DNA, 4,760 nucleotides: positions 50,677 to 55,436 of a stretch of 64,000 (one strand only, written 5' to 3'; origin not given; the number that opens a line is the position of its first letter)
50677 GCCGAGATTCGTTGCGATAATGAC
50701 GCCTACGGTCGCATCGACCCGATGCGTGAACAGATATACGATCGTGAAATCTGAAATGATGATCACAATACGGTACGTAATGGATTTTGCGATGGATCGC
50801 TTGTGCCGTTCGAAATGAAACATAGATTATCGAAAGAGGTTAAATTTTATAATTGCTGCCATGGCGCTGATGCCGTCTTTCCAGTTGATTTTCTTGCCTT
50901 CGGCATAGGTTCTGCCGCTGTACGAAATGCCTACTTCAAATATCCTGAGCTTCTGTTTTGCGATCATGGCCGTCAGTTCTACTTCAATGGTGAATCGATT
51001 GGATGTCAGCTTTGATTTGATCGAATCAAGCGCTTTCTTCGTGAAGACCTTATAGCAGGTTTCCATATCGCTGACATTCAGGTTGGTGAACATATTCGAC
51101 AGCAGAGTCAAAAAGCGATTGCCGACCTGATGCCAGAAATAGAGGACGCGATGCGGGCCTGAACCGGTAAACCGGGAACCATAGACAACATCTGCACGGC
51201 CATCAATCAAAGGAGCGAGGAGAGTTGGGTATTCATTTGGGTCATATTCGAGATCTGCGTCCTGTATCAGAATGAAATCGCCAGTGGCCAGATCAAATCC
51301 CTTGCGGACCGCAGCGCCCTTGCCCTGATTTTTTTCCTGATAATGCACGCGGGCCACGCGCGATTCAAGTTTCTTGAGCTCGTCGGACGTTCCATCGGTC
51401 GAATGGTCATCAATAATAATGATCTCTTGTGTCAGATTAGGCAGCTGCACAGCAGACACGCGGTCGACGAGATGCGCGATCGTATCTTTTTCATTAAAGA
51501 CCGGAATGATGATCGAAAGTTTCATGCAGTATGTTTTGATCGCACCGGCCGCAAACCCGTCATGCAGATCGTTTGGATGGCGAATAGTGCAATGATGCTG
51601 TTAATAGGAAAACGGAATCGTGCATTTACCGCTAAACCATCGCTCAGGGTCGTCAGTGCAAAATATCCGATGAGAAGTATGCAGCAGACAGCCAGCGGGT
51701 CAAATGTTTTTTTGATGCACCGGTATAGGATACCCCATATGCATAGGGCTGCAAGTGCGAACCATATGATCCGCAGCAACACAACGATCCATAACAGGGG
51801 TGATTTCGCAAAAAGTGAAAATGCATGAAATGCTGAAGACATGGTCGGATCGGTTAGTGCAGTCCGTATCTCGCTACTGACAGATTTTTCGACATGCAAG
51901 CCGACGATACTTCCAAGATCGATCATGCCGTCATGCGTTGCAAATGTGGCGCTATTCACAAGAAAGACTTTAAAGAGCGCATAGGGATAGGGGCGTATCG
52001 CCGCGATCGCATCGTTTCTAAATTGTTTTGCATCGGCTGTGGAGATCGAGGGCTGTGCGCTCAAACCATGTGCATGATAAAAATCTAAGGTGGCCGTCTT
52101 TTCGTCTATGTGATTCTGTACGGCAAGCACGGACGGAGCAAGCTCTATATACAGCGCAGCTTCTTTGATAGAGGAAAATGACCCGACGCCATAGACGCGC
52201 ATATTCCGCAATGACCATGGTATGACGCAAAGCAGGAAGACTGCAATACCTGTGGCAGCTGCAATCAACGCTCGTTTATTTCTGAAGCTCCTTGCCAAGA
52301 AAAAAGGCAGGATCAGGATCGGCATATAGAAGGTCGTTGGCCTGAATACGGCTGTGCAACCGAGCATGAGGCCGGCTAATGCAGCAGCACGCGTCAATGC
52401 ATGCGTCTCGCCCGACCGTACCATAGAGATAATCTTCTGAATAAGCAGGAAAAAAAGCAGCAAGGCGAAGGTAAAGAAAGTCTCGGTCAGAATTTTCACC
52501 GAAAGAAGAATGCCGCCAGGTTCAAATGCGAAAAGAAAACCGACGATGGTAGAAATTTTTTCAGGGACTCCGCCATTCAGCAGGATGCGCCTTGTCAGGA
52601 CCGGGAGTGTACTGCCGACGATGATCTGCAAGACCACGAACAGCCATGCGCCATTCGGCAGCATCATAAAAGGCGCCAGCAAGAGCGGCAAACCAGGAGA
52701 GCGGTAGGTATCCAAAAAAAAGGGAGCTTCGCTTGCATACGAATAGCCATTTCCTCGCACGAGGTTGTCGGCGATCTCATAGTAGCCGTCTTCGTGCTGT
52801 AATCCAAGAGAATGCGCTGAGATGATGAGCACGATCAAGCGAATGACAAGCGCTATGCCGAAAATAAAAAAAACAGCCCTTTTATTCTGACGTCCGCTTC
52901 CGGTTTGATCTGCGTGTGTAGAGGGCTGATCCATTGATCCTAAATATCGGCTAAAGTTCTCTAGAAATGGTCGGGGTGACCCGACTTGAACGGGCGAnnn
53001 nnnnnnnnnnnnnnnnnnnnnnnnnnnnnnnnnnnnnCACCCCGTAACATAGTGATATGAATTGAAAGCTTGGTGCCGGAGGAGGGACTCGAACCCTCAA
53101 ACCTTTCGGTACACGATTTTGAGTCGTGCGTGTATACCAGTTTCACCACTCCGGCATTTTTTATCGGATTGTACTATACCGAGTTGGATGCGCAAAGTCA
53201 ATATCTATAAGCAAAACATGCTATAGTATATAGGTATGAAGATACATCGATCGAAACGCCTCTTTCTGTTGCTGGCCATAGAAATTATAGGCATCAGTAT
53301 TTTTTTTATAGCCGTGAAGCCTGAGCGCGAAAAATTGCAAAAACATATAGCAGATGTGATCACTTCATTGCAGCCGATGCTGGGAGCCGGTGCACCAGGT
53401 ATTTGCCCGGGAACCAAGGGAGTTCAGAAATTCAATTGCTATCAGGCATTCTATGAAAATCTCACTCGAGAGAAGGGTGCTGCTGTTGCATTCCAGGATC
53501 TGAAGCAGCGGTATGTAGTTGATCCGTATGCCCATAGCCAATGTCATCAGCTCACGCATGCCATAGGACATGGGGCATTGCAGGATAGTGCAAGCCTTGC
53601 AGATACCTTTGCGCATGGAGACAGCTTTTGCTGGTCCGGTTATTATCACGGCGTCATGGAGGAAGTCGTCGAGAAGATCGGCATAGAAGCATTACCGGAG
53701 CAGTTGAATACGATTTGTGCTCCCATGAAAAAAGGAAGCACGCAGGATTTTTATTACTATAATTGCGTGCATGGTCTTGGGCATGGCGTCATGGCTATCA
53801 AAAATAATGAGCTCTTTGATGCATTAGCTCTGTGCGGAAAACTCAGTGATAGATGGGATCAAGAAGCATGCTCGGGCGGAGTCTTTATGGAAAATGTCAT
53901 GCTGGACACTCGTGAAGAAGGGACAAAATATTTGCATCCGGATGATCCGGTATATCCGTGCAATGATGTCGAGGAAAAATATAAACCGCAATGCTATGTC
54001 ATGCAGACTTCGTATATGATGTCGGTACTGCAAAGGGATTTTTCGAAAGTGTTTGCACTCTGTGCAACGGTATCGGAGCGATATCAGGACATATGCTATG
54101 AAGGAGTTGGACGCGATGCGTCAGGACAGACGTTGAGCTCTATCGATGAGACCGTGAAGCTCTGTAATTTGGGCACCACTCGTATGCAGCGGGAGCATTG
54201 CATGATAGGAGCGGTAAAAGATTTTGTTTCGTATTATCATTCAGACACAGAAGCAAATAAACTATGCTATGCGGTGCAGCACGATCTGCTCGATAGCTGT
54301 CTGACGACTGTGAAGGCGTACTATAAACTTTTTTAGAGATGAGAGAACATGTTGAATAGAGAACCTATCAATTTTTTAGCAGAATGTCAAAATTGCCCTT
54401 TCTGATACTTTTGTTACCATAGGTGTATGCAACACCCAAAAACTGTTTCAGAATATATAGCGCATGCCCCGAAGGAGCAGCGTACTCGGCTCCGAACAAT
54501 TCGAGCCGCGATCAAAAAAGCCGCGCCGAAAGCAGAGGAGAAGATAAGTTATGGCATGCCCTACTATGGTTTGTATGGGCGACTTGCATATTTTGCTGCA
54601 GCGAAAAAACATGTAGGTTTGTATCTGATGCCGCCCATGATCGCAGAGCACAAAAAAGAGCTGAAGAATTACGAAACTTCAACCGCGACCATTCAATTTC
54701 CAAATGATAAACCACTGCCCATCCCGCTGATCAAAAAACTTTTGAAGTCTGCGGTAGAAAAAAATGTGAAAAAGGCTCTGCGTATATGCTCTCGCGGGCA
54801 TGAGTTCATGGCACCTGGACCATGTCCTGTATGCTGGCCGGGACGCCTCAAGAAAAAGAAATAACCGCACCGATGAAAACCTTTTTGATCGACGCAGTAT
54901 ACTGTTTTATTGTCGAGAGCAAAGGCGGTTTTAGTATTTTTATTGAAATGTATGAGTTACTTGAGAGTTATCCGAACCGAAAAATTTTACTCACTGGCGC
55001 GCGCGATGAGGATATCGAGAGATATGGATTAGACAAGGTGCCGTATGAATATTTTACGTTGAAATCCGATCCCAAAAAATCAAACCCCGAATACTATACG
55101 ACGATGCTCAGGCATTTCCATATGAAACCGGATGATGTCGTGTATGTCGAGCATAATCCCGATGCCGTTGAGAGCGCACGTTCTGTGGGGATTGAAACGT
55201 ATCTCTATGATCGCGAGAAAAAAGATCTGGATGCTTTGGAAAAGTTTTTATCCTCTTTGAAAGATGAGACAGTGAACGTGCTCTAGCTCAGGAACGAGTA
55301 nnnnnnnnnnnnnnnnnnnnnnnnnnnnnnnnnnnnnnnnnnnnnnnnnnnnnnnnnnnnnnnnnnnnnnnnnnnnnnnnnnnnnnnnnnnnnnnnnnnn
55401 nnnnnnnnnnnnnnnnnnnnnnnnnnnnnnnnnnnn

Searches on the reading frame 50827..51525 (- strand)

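Call 74: search_protein_families(library=pfam, proteins=[window:50827-51525:-], max_evalue=0.0001)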
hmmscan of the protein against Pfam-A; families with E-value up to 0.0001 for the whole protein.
window:50827-51525:- (232 aa): 3 families
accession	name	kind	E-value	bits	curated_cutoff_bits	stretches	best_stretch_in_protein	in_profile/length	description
PF00535.33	Glycos_transf_2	-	1.8e-33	116.3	23.3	1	4-168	1-166/168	Glycosyl transferase family 2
PF10111.15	Glyco_tranf_2_2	-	1.2e-07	32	27.3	1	4-92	1-92/276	Glycosyltransferase like family 2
PF13641.12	Glyco_tranf_2_3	-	3.9e-07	30.8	27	1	3-136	3-137/230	Glycosyltransferase like family 2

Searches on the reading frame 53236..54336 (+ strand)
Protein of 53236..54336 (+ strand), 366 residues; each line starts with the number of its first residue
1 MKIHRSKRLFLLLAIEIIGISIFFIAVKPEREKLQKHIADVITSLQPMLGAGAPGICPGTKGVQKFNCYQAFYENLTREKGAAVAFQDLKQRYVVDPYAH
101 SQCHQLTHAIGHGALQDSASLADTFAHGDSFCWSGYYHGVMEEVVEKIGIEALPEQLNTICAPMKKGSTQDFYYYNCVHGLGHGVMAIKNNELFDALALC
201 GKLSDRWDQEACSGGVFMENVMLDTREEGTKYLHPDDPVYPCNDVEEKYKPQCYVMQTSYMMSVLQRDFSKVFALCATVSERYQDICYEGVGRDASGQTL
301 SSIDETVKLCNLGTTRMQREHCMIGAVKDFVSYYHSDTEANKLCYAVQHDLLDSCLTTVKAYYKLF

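Call 9: search_protein_families(library=pfam, proteins=[window:53236-54336:+], max_evalue=0.01)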
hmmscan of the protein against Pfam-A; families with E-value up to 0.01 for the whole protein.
window:53236-54336:+ (366 aa): 0 families

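Call 84: find_homologous_proteins(query=window:53236-54336:+, max_evalue=1e-10)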
Query window:53236-54336:+ (366 aa): 1657 proteins with E <= 1e-10 among 4554 candidates; the best 120 are listed.
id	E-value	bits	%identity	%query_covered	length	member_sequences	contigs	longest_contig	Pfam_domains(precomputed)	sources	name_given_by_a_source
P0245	4.2e-253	857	100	100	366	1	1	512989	-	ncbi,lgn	-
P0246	1.7e-111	391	48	98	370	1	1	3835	-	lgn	-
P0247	4.5e-110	387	52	83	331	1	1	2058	-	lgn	-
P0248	5.0e-110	386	50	89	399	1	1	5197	-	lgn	-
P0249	1.8e-108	381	50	85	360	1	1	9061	-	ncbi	-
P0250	5.1e-108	380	45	95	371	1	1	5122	-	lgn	-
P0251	9.7e-108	379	49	92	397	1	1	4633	-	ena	-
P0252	1.2e-107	379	52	84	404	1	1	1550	-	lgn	-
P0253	1.9e-107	378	53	82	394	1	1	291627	-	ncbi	-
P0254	2.3e-107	378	47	97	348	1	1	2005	-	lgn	-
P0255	3.4e-107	377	48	92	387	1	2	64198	-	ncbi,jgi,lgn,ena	-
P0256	4.0e-107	377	48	92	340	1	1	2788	-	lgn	-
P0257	5.4e-107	376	52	83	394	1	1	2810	-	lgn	-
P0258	7.2e-107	376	52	85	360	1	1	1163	-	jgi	jgi:hypothetical protein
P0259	7.2e-107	376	48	93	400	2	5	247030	-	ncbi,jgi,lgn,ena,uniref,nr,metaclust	ncbi:MAG: hypothetical protein A2751_03820 [Candidatus Doudnabacteria bacterium RIFCSPHIGHO2_01_FULL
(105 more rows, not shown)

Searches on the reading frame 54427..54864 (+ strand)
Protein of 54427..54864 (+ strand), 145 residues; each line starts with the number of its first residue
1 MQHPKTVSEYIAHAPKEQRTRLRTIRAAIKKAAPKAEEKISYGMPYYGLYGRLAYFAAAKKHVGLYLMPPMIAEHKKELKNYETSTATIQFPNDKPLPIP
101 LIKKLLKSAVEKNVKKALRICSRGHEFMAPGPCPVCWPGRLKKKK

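Call 9: search_protein_families(library=pfam, proteins=[window:54427-54864:+], max_evalue=0.01)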
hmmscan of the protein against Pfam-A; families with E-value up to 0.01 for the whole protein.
window:54427-54864:+ (145 aa): 1 family
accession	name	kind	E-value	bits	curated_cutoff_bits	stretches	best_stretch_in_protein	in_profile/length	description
PF08818.16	DUF1801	-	1.3e-18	67.6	27.2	1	18-110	1-85/85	Domain of unknown function (DU1801)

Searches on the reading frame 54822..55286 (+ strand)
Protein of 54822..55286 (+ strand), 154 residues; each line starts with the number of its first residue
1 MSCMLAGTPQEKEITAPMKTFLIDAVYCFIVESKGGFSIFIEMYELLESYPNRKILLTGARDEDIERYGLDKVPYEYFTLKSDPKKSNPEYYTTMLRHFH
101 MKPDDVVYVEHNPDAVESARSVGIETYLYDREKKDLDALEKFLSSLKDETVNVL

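Call 9: search_protein_families(library=pfam, proteins=[window:54822-55286:+], max_evalue=0.01)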
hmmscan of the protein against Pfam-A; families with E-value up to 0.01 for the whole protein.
window:54822-55286:+ (154 aa): 1 family
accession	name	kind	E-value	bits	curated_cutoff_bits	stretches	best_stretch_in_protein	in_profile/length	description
PF13419.12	HAD_2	-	0.00032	21.3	23.8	1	84-127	133-176/178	Haloacid dehalogenase-like hydrolase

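Call 23: find_encoding_contigs(protein=window:54822-55286:+, flank=10000, max_places=10)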
Protein window:54822-55286:+ (154 aa): no gene with exactly this product is on record in the collection.

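Call 24: find_encoding_contigs(protein=window:54873-55286:+, flank=10000, max_places=10)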
Protein window:54873-55286:+ (137 aa): 1 contig read that carries it; 1 place shown.
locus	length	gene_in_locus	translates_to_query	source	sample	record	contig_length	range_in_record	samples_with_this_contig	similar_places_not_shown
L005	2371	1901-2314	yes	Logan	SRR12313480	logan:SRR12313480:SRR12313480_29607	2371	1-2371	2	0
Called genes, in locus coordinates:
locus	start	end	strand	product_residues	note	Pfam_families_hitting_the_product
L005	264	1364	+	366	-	-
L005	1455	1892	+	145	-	PF08818:DUF1801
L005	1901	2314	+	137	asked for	-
